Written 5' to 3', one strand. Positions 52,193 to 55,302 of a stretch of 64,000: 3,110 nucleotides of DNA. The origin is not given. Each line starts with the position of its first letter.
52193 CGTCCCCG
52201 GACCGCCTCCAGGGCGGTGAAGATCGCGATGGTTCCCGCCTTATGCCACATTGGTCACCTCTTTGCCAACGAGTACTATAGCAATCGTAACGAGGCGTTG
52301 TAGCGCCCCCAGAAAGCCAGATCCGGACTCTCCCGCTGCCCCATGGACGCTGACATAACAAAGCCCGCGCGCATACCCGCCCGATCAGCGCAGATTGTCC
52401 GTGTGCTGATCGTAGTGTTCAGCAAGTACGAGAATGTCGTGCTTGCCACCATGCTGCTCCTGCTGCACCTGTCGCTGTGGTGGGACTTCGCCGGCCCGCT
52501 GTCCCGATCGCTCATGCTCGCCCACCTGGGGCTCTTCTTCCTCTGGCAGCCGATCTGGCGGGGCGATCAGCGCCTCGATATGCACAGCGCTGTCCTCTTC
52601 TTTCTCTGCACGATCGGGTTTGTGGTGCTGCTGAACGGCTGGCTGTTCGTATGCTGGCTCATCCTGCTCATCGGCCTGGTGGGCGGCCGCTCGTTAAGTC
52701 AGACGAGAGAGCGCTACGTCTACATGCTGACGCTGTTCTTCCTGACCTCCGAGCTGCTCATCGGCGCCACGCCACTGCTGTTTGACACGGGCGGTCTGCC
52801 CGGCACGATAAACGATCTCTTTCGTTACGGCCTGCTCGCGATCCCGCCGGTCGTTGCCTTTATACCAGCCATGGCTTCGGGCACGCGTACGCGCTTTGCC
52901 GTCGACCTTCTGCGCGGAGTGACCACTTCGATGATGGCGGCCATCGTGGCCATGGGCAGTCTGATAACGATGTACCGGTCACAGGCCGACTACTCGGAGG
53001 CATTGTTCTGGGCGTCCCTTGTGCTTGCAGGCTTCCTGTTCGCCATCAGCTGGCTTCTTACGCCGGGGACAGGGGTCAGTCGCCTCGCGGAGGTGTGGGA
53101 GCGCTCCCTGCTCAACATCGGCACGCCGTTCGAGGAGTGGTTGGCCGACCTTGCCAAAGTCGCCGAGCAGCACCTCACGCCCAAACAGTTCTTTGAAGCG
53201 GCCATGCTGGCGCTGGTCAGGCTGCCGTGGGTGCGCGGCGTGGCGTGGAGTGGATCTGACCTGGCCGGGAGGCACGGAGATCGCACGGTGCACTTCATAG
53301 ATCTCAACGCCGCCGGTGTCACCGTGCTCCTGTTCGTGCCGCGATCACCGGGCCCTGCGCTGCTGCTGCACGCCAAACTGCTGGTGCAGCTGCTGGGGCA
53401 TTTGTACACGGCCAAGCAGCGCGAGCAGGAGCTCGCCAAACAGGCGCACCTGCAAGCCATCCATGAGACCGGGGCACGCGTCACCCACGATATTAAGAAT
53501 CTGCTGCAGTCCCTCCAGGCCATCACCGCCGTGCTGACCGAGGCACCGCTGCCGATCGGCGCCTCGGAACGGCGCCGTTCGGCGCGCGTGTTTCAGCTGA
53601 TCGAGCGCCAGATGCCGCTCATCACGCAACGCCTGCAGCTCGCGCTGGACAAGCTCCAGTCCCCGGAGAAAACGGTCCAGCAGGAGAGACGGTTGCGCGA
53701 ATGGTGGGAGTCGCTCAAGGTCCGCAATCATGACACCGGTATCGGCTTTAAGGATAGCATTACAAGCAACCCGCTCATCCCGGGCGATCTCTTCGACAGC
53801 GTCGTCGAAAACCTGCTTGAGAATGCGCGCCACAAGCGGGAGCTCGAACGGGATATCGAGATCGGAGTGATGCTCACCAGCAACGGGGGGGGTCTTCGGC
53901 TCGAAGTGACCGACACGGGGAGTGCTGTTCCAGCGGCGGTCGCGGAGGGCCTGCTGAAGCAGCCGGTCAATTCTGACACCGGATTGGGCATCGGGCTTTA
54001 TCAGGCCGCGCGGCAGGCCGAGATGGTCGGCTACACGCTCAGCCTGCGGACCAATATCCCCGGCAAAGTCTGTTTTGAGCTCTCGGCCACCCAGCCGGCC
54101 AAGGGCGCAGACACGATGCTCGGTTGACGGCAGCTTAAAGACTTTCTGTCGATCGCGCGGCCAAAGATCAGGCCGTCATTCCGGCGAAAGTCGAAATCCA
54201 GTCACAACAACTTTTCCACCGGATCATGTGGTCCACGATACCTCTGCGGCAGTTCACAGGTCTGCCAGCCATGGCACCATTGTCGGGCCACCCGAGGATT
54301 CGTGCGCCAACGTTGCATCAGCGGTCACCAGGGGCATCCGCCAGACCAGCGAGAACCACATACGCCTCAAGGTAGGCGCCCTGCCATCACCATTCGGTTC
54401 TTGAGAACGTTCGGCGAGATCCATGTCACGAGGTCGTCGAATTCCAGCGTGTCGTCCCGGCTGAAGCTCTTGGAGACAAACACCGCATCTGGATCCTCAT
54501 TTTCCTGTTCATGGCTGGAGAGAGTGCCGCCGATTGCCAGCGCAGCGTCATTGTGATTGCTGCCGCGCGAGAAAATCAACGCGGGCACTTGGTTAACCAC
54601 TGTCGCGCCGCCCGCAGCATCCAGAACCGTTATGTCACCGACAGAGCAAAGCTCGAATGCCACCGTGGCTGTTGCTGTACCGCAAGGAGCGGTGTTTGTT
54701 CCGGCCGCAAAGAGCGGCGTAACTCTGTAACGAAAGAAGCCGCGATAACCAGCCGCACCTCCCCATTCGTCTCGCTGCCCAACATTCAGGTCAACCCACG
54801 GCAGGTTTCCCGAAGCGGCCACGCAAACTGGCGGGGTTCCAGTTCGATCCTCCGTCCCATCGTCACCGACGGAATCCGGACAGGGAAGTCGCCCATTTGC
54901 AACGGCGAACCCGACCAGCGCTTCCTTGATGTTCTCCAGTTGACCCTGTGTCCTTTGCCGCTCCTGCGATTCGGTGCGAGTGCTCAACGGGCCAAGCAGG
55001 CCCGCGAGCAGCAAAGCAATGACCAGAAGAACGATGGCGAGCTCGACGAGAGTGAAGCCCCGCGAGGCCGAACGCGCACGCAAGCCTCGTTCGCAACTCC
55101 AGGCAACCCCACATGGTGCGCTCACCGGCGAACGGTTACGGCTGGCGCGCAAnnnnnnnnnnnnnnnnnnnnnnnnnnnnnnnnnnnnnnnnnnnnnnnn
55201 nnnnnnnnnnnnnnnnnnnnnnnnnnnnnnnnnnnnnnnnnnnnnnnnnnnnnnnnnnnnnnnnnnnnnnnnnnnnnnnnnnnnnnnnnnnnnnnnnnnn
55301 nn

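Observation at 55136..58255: Giant 1039-aa signal-anchored protein with five tandem ~65-aa repeats, embedded between pilus-assembly genes and a prepilin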

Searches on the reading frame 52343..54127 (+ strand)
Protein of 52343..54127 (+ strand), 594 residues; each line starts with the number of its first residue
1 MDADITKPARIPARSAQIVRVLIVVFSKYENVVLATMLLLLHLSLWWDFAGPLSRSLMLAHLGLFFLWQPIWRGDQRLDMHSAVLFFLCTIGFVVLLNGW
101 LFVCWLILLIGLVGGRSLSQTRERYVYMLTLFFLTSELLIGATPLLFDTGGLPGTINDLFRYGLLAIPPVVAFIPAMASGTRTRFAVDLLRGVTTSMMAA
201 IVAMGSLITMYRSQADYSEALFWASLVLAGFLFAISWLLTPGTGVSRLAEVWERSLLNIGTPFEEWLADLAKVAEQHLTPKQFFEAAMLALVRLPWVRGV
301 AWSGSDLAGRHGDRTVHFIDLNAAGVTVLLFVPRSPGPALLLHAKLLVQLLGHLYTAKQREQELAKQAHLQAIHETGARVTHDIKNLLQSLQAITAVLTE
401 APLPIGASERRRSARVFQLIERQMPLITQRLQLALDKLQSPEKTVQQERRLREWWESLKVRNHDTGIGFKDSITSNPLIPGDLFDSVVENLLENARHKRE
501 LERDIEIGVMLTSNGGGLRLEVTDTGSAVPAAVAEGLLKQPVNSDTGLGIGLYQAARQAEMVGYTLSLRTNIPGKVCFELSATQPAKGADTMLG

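Call 5: search_protein_families(library=pfam, proteins=[window:52343-54127:+], max_evalue=0.01)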
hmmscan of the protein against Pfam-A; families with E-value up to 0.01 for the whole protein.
window:52343-54127:+ (594 aa): 1 family
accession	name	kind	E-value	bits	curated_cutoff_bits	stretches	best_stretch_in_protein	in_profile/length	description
PF02518.31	HATPase_c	-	5e-07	30.6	26.4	1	485-580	7-105/111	Histidine kinase-, DNA gyrase B-, and HSP90-like ATPase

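Call 6: search_protein_families(library=ncbifam, proteins=[window:52343-54127:+], max_evalue=0.01)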
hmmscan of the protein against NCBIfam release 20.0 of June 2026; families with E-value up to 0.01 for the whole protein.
window:52343-54127:+ (594 aa): 8 families
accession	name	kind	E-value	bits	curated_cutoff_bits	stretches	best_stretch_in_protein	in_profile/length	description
TIGR02916.1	PEP_his_kin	equivalog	2.7e-10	39.5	300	1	358-570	460-666/679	XrtA/PEP-CTERM system histidine kinase PrsK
TIGR02966.1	phoR_proteo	equivalog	7.2e-06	25.2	334.2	1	378-531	119-275/333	phosphate regulon sensor histidine kinase PhoR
NF011627.0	PRK15053.1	equivalog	1.4e-05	23.9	656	1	484-580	433-535/552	sensor histidine kinase DpiB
NF008312.0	PRK11100.1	equivalog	2.6e-05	23.3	356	1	375-552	258-442/477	two-component system sensor histidine kinase CreC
NF008468.0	PRK11360.1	equivalog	8e-05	21.2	646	1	358-538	381-561/616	two-component system sensor histidine kinase AtoS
NF008298.1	PRK11086.1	subfamily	8e-05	21.2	520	1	486-571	426-512/529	DcuS/MalK family sensor histidine kinase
NF046026.1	HisKinCckACaul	equivalog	0.0033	15.6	1000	1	356-408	285-336/678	cell cycle histidine kinase CckA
NF007793.0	PRK10490.1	equivalog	0.0066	14.5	1123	1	479-579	774-877/895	two-component system sensor histidine kinase KdpD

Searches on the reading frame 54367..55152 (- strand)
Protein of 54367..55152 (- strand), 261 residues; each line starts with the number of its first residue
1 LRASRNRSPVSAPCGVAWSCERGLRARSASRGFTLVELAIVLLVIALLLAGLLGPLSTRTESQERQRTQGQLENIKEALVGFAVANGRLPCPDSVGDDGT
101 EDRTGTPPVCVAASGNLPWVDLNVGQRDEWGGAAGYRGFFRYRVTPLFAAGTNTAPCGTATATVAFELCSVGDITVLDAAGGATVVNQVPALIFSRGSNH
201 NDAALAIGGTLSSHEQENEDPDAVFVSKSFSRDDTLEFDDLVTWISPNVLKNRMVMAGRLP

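Call 5: search_protein_families(library=pfam, proteins=[window:54367-55152:-], max_evalue=0.01)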
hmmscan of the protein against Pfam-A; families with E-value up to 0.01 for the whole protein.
window:54367-55152:- (261 aa): 1 family
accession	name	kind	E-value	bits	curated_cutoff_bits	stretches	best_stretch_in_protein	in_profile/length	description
PF07963.17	N_methyl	-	8.6e-06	25.6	21.2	1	28-53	2-27/27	Prokaryotic N-terminal methylation motif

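Call 6: search_protein_families(library=ncbifam, proteins=[window:54367-55152:-], max_evalue=0.01)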
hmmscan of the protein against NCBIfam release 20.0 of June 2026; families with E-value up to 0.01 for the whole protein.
window:54367-55152:- (261 aa): 5 families
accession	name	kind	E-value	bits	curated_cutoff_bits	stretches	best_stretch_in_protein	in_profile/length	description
TIGR01710.1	typeII_sec_gspG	equivalog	3e-08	33.8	88.85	1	31-92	1-62/134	type II secretion system major pseudopilin GspG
TIGR01708.2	typeII_sec_gspH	equivalog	0.00012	22.1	80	1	30-77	1-48/169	type II secretion system minor pseudopilin GspH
TIGR02532.1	IV_pilin_GFxxxE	domain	0.00019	21.1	16.3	1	31-52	2-23/24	prepilin-type N-terminal cleavage/methylation domain-containing protein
NF040999.1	pilin_ComGC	equivalog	0.00032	20.8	75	1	31-62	2-33/84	competence type IV pilus major pilin ComGC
NF040982.1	ComGD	equivalog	0.0034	17.8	70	1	31-74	2-45/139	competence type IV pilus minor pilin ComGD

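Call 50: search_solved_structures(query=window:54367-55062:-, max_evalue=10)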
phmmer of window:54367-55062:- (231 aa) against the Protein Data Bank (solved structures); distinct sequences matched with E-value up to 10: 7.
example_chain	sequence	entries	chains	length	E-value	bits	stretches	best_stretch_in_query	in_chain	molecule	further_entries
7tgg_A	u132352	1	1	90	0.18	14.8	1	1-54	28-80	Geopilin domain 1 protein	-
5wda_A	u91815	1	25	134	0.34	13.9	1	3-63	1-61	General secretion pathway protein G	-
8pfb_G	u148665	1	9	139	0.63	13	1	3-53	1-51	Type IV pilin PilE1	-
9egp_A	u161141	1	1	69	0.73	12.8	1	1-50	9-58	Geopilin domain 1 protein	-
2m7g_A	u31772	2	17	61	1.1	12.2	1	3-55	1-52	Geopilin domain 1 protein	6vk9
8f6o_A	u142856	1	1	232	1.2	12.1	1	84-142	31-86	h22B3 Fab heavy chain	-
5tma_A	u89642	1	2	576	1.2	12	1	128-176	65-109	Pyruvate decarboxylase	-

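Call 53: find_homologous_proteins(query=window:54367-55062:-)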
Query window:54367-55062:- (231 aa): 1027 proteins with E <= 0.001 among 6714 candidates; the best 120 are listed.
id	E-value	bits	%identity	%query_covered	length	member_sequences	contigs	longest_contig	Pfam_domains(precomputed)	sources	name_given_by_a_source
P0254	2.7e-149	513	100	100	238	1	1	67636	PF07963.18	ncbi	ncbi:MAG: prepilin-type N-terminal cleavage/methylation domain-containing protein [Chromatiales bact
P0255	9.9e-120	416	81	100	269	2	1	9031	PF07963.18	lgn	-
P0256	4.7e-117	408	81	100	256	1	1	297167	PF07963.18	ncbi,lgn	-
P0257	1.4e-116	406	81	100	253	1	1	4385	PF07963.18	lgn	-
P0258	1.9e-73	265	58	90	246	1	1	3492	PF07963.18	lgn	-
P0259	6.7e-71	257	58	100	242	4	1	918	PF07963.18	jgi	jgi:prepilin-type N-terminal cleavage/methylation domain-containing protein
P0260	2.9e-69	251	57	100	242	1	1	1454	PF07963.18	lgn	-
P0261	9.5e-67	243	53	100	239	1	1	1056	PF07963.18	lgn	-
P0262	1.4e-65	239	53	100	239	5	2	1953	PF07963.18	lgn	-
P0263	1.6e-64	236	53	100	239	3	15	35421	PF07963.18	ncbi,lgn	-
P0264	2.2e-63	232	52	100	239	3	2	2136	PF07963.18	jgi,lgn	jgi:prepilin-type N-terminal cleavage/methylation domain-containing protein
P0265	7.4e-63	230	52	100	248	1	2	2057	-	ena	-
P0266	1.9e-61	226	53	100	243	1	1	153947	PF07963.18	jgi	jgi:prepilin-type N-terminal cleavage/methylation domain-containing protein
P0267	1.9e-60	223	53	100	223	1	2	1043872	-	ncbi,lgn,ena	-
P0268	2.2e-60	222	53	100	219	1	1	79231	PF07963.18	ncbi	-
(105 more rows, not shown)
